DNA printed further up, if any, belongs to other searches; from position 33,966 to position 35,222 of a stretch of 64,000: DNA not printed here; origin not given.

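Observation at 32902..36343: Divergent operon: C45 Ntn-hydrolase/acyltransferase, signal-less SBP-fold protein, MFS transporter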

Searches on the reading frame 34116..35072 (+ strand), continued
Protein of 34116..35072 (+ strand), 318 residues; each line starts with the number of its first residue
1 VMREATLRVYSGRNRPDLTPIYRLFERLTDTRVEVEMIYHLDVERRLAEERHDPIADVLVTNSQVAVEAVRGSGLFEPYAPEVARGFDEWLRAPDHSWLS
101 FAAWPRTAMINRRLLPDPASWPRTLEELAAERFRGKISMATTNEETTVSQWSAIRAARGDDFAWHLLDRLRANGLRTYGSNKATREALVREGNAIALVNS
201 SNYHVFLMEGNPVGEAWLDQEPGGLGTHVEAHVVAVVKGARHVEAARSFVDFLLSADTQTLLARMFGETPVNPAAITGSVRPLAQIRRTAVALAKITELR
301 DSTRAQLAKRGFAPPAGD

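Call 52: search_solved_structures(query=window:34119-35072:+, max_evalue=1e-11, show_alignments=5)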
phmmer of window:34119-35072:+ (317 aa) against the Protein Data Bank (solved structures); distinct sequences matched with E-value up to 1e-11: 17.
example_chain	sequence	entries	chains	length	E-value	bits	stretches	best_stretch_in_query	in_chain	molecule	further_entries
2pt1_A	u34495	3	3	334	5.2e-18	68.6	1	6-295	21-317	Iron transport protein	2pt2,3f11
7w3w_A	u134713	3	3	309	1e-13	54.5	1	6-279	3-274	Iron-utilization periplasmic protein | Ferric iron ABC transporter iron-binding protein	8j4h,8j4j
1y4t_A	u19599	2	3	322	1.6e-13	53.9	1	5-297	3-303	putative iron-uptake ABC transport system periplasmic iron-binding protein | Putative iron-uptake ABC transport system,periplasmic iron-binding protein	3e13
3kn7_A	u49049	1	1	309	3.4e-13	52.8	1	6-285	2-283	Iron-utilization periplasmic protein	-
1d9v_A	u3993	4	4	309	6.3e-13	51.9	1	6-285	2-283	PROTEIN (iron-utilization periplasmic protein) | FERRIC IRON BINDING PROTEIN | Iron-utilization periplasmic protein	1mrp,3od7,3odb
3kn8_A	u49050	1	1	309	7e-13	51.8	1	6-285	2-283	Iron-utilization periplasmic protein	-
1nnf_A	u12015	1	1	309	8.7e-13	51.5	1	6-285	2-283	Iron-utilization periplasmic protein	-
2o6a_A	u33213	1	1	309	1.1e-12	51.2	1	6-285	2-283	Iron-utilization periplasmic protein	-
2o68_A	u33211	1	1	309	1.3e-12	50.8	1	6-285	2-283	Iron-utilization periplasmic protein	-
1qvs_A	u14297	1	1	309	1.6e-12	50.5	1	6-285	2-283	Iron-utilization periplasmic protein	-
2o69_A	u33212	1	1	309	2.8e-12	49.8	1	6-285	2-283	Iron-utilization periplasmic protein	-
6iwf_A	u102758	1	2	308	3e-12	49.7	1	4-293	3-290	Ferric iron-binding protein HitA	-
6ivy_A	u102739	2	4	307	3.3e-12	49.5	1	4-293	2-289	Periplasmic Ferric iron-binding Protein HitA | Ferric iron-binding periplasmic protein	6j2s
1o7t_A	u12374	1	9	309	5.4e-12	48.8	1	6-304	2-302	IRON BINDING PROTEIN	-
1d9y_A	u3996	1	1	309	5.6e-12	48.8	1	6-304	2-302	PROTEIN (PERIPLASMIC IRON-BINDING PROTEIN)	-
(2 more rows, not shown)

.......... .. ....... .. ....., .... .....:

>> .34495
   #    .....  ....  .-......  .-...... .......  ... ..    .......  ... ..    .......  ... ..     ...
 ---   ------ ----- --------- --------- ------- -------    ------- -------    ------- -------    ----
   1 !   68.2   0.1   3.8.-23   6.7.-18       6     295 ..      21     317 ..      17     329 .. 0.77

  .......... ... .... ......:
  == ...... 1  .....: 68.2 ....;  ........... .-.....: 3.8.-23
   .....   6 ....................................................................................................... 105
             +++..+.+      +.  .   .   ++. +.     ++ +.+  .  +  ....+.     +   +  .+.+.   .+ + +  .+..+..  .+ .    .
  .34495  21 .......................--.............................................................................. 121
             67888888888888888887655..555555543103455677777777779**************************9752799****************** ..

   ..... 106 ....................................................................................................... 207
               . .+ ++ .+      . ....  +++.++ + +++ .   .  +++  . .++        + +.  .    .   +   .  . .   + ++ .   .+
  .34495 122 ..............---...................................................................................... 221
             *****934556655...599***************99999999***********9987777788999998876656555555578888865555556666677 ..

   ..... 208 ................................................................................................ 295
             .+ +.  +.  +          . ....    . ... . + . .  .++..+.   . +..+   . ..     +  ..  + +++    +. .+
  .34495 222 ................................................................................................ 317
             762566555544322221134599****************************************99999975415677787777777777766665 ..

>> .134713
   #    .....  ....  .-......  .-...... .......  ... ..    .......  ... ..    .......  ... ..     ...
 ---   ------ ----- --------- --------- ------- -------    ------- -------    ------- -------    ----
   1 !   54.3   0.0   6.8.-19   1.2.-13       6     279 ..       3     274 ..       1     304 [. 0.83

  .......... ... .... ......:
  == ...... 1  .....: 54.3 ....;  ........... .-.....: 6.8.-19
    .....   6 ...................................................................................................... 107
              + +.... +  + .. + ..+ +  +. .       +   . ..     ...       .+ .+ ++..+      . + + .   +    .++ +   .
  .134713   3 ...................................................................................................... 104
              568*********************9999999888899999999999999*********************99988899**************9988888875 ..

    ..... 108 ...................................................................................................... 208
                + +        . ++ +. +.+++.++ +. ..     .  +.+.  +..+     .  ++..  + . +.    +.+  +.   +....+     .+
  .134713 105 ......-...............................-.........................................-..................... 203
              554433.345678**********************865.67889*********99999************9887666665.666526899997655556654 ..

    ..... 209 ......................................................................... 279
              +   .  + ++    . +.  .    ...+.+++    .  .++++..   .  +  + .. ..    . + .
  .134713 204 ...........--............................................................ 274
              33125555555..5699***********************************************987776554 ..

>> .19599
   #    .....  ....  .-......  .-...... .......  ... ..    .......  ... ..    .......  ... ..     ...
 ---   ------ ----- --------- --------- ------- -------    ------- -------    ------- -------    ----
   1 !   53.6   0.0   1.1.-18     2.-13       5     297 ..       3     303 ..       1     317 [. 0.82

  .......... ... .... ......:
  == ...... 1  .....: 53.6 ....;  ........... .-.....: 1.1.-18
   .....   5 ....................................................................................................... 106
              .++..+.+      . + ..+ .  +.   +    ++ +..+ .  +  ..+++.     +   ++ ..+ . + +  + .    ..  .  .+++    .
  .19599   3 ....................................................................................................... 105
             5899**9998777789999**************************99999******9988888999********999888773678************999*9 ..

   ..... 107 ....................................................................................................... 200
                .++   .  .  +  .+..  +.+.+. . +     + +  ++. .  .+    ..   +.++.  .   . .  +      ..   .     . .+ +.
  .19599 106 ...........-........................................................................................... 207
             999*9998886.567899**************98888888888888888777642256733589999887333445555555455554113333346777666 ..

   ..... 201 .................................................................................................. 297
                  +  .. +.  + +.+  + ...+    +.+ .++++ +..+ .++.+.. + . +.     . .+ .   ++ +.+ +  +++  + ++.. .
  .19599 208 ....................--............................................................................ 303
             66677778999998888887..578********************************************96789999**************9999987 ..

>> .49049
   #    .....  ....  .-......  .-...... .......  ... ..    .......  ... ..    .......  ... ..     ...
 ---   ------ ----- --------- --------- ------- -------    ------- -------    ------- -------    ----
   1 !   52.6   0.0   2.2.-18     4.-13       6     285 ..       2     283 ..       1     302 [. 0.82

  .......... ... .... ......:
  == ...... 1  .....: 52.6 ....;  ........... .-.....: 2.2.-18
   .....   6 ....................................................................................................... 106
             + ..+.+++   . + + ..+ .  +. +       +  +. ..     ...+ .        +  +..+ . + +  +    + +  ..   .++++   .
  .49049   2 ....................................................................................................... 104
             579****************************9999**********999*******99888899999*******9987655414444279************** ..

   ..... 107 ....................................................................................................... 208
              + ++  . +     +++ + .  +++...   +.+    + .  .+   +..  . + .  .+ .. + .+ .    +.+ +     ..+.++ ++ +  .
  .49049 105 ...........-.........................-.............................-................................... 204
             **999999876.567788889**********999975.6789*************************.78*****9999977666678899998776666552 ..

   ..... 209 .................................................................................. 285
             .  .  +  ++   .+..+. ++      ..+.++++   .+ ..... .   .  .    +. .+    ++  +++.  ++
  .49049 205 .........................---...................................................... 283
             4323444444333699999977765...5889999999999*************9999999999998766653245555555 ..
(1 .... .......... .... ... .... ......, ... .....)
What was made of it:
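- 34119..35072 (+): Signal-less FbpA/FutA-fold solute-binding-protein homologue, 317 aa, cytoplasmic. Iron ligands replaced (call 52).
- Closest known: FbpA / FutA / HitA ferric-ion-binding proteins. Same: Asn175 and Asn193 of the anion site are kept as N180 and N198 (call 52).
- All tyrosinate, His and Glu iron ligands are lost (call 52).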

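Call 63: search_protein_families(library=pfam, proteins=[L014:3-749:+, L014:5874-7163:-, L035:3784-5070:+, L035:297-2744:-], max_evalue=0.01)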
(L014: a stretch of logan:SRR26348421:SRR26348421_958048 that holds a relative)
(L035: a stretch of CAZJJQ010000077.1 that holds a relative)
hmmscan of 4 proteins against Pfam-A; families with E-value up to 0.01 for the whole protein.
L014:3-749:+ (248 aa): 1 family
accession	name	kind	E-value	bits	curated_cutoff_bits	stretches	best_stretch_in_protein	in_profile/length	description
PF02775.26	TPP_enzyme_C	-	2e-37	128.7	21.9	1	86-231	1-150/151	Thiamine pyrophosphate enzyme, C-terminal TPP binding domain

L014:5874-7163:- (429 aa): 2 families
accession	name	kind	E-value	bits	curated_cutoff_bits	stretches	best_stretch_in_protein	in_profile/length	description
PF00501.34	AMP-binding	-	3.5e-16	59.4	29.9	1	64-277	164-374/384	AMP-binding enzyme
PF14535.12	AMP-binding_C_2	-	4.6e-05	24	25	1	328-422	1-96/96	AMP-binding enzyme C-terminal domain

L035:3784-5070:+ (428 aa): 3 families
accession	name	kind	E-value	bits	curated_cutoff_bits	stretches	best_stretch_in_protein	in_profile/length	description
PF07690.21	MFS_1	-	2.6e-23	82.9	33.4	1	36-381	2-346/347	Major Facilitator Superfamily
PF12832.13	MFS_1_like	-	4.6e-05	23.1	25.2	0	53-167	22-97/373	MFS_1 like family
PF13347.12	MFS_2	-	0.0042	16.1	27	0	257-388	14-157/427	MFS/sugar transport protein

L035:297-2744:- (815 aa): 4 families
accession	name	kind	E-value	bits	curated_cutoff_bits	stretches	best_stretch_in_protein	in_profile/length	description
PF00593.30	TonB_dep_Rec_b-barrel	-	1.5e-55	190.3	27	1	353-783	10-436/436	TonB dependent receptor-like, beta-barrel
PF07715.20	Plug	-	6.5e-15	56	23.9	1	172-282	3-107/107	TonB-dependent Receptor Plug Domain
PF14905.12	OMP_b-brl_3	-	9.3e-05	22.1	27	1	473-671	72-284/408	Outer membrane protein beta-barrel family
PF25183.1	OMP_b-brl_4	-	0.00063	18.7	30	1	502-537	358-393/838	Outer membrane beta barrel domain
